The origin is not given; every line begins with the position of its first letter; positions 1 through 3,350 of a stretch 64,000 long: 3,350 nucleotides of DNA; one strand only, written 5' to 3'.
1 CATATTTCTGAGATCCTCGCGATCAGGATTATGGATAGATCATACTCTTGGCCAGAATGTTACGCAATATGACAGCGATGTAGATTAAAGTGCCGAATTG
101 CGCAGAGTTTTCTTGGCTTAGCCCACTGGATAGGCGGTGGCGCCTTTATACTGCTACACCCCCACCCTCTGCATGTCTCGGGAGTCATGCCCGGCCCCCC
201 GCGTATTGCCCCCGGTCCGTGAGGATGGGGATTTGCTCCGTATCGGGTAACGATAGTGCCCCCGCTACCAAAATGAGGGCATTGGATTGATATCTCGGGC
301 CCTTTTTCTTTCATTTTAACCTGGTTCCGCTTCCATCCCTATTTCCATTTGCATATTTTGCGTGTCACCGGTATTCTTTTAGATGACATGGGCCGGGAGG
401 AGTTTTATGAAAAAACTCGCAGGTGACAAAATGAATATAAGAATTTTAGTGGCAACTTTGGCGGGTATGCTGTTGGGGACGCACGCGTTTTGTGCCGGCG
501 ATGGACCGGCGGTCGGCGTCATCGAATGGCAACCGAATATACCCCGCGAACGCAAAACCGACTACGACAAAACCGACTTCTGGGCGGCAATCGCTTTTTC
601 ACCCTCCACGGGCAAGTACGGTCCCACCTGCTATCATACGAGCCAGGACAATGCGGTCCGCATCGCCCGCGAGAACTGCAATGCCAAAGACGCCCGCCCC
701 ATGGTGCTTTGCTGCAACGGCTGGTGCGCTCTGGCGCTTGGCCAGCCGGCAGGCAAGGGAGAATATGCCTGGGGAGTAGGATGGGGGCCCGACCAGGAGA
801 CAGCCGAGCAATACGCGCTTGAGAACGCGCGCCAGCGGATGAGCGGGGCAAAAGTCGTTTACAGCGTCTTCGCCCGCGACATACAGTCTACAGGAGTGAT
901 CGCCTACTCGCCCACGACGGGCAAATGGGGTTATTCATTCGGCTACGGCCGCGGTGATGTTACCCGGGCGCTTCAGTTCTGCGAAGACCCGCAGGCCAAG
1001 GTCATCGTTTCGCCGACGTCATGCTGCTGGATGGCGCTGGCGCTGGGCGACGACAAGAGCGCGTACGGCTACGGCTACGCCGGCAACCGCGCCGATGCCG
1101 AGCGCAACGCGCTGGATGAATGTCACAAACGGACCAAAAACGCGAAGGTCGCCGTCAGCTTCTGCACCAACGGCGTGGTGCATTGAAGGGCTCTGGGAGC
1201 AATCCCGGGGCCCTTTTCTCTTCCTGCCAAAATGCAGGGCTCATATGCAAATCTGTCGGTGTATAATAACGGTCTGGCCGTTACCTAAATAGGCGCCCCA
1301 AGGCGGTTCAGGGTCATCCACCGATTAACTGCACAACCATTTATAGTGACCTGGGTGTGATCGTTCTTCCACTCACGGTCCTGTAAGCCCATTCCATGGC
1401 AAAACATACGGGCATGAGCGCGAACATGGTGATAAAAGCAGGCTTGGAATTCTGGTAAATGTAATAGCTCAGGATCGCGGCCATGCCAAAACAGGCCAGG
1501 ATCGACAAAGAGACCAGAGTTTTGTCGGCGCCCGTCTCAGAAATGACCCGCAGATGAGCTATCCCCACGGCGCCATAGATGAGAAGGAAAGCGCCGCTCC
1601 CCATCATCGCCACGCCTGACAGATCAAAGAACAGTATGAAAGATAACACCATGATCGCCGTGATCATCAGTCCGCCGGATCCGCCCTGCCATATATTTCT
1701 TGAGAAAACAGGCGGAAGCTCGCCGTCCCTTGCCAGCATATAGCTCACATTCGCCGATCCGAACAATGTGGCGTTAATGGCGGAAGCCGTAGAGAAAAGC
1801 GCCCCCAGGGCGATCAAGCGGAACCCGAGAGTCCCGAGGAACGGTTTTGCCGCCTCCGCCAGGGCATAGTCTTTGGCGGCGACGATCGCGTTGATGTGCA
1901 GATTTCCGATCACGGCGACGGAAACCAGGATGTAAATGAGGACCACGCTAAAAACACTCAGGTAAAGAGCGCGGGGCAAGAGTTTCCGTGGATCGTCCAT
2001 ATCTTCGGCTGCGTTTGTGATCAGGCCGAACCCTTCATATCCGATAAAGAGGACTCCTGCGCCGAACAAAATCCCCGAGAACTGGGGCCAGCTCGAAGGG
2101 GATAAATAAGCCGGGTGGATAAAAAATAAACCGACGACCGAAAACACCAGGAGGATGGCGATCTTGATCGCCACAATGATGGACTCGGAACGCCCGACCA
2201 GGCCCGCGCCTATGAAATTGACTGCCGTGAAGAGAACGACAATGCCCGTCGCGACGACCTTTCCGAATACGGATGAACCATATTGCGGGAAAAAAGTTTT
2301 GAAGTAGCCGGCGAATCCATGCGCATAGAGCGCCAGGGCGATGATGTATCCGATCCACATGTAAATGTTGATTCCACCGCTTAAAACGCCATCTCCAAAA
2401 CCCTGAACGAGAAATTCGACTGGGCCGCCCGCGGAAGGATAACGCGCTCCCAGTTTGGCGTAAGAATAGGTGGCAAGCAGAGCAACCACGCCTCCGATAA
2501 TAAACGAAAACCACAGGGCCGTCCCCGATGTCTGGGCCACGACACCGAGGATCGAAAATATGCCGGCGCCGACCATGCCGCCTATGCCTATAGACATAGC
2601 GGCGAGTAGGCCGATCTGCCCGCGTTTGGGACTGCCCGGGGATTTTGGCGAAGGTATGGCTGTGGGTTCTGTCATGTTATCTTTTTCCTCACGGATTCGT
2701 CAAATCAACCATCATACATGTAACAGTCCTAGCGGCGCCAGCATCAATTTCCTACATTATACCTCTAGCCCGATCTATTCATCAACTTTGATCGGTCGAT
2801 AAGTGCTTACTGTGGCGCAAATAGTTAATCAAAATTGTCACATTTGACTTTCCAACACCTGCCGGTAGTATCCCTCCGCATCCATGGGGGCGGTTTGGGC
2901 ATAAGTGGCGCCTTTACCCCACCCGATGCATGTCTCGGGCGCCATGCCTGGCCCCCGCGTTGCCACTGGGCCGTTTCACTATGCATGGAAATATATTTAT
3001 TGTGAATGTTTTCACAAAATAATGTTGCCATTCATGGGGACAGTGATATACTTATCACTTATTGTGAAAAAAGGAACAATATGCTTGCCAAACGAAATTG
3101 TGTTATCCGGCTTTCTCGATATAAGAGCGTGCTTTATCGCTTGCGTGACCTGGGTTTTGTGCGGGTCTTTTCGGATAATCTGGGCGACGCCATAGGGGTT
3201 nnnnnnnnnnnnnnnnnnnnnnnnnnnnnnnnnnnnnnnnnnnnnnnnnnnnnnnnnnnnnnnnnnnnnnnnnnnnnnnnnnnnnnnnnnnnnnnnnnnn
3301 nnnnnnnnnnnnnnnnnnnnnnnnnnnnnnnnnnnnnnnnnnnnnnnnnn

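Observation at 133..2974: Conserved ~90-nt 5'-region motif present twice in the same orientation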

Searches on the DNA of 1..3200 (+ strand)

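Call 4: search_rna_families(source=window, start=1, end=3200, threshold=evalue, max_evalue=10, show_alignments=4)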
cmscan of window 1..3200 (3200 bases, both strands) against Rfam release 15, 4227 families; matches with E-value up to 10: 5.
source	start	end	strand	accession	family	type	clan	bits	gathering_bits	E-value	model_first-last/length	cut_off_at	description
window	1154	1223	+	RF02353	BjrC68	Gene; sRNA;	-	26.3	39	0.00062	1-82/82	no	Bradyrhizobiaceae sRNA BjrC68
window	1184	1224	+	RF00489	ctRNA_p42d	Gene; antisense;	-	20.5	50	0.47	1-46/46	no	ctRNA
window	3113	3174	+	RF00505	RydC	Gene; sRNA;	-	20.3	48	1.7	1-64/64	no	RydC RNA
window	2854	2977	+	RF02232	sX13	Gene; sRNA;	-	19.4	50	1.3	1-115/115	no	Xanthomonadaceae sRNA sX13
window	1164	1221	+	RF02231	sX12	Gene; sRNA;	-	18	106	5.9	1-78/78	no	Xanthomonas sRNA sX12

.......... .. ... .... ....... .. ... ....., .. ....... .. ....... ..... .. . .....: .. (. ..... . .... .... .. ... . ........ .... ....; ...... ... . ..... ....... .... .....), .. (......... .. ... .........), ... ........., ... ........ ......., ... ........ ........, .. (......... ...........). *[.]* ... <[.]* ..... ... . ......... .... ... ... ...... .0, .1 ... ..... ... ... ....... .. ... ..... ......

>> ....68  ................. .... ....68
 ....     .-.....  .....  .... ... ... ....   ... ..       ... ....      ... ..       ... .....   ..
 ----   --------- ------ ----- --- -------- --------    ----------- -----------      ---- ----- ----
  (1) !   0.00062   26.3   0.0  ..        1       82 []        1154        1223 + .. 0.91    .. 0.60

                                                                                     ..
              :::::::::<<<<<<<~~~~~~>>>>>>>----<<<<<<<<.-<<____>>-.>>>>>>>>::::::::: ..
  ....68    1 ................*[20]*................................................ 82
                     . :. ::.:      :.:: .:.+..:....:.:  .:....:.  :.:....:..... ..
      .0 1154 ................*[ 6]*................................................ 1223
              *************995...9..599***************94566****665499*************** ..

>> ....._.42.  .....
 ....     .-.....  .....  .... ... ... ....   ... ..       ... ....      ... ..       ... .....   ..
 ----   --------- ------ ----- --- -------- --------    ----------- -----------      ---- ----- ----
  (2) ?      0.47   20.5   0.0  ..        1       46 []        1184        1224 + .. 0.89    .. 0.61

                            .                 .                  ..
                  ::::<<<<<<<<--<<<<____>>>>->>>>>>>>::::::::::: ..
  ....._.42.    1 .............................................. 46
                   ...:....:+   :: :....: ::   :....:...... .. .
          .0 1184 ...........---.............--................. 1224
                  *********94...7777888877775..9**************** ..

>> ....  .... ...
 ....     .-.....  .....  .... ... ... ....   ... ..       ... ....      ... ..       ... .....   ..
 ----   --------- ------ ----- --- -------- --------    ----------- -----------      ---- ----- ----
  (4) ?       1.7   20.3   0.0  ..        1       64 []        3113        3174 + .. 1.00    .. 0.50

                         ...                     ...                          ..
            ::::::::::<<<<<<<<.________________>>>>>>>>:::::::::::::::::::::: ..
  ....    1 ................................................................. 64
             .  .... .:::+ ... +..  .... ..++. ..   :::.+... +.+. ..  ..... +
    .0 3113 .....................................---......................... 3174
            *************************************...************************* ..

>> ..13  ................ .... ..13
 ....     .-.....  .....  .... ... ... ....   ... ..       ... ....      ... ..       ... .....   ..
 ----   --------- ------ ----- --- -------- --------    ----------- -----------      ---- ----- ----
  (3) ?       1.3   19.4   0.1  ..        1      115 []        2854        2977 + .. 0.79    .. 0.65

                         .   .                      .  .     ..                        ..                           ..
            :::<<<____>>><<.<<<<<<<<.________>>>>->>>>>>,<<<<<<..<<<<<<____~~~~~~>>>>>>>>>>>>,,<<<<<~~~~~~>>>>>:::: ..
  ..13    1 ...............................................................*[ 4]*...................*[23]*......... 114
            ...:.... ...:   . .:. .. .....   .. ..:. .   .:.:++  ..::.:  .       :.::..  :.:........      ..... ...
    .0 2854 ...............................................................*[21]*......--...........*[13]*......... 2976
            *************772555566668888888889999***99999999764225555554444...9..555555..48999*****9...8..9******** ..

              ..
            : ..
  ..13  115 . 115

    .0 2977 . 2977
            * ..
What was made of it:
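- On Known structured RNA family (Rfam 15): Region 1-3200 at E<=10 has nothing over copy 1 and only sX13 over copy 2, at 19.4 bits against 50 (call 4).
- Closest known: Cis-regulatory leader RNAs and riboswitches. Different: sX13 scores 19 bits against a gathering score of 50, E 1.3 (call 4).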

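Call 53: search_rna_families(sources=[L027, L034, L028], threshold=evalue, max_evalue=5, show_alignments=3)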
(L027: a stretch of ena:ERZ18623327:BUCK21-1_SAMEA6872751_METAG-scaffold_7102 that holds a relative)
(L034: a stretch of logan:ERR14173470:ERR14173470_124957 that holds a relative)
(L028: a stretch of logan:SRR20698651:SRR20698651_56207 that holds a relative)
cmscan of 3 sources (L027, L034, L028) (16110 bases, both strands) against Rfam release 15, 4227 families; matches with E-value up to 5: 2.
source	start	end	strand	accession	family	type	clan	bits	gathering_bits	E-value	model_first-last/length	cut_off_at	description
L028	1490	1506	+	RF03031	ssnA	Cis-reg;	-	18.8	37.3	0.85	18-34/48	no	ssnA RNA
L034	1498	1544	+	RF01138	sR23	Gene; snRNA; snoRNA; CD-box;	-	18.4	45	0.86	1-54/54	no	Small nucleolar RNA sR23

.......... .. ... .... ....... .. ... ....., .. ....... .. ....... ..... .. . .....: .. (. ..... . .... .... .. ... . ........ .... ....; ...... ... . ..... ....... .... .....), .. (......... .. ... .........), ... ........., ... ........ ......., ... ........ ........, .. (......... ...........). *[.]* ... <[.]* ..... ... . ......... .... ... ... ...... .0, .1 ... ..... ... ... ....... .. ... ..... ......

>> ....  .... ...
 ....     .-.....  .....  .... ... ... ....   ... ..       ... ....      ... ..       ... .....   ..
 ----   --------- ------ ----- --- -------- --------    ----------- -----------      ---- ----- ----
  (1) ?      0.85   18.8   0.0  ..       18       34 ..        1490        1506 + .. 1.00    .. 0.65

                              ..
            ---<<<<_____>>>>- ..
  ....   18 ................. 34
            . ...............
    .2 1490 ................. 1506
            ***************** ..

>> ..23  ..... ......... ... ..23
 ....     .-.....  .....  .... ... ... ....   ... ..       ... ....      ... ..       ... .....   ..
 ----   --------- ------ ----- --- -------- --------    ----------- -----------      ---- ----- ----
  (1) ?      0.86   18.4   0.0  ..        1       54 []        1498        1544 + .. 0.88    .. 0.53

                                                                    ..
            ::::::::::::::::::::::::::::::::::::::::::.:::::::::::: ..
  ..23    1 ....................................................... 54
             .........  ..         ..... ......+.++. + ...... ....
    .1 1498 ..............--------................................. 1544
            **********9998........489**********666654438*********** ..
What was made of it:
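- On Known structured RNA family (Rfam 15): L027, L028 and L034 give nothing over their copies (call 53).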

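Call 97: search_dna_similar(collection=plasmids, mode=distant, query=window:70-310:+, max_evalue=0.01, max_rows=5)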
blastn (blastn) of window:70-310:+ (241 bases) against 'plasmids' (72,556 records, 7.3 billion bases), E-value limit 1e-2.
No match.

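Call 98: search_dna_similar(collection=phages, mode=distant, query=window:70-310:+, max_evalue=0.01, max_rows=5)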
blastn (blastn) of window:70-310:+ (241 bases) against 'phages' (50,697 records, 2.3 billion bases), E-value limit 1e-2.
No match.
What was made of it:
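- Tried and rejected: blastn of the element against plasmids and phages found no match (calls 97, 98).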

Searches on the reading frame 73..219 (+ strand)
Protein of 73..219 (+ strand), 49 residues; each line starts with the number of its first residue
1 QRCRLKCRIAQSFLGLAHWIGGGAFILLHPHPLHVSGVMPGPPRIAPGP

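Call 33: find_homologous_proteins(query=window:73-219:+, max_evalue=10)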
Query seq(49 aa): no candidate shares three 5-residue words with the query. No homologue found.
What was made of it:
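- On Protein-coding gene / small ORF: Nothing in the word-indexed 5.8-billion-protein search, though that used another + frame of copy 1 (call 33).
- Tried and rejected: The + frame peptide first noticed between copies 1 and 2 (PHP[LM]HVSG[VA]MPGP...) gave nothing in the protein search (call 33), and that frame is not the one favoured by the other copies.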
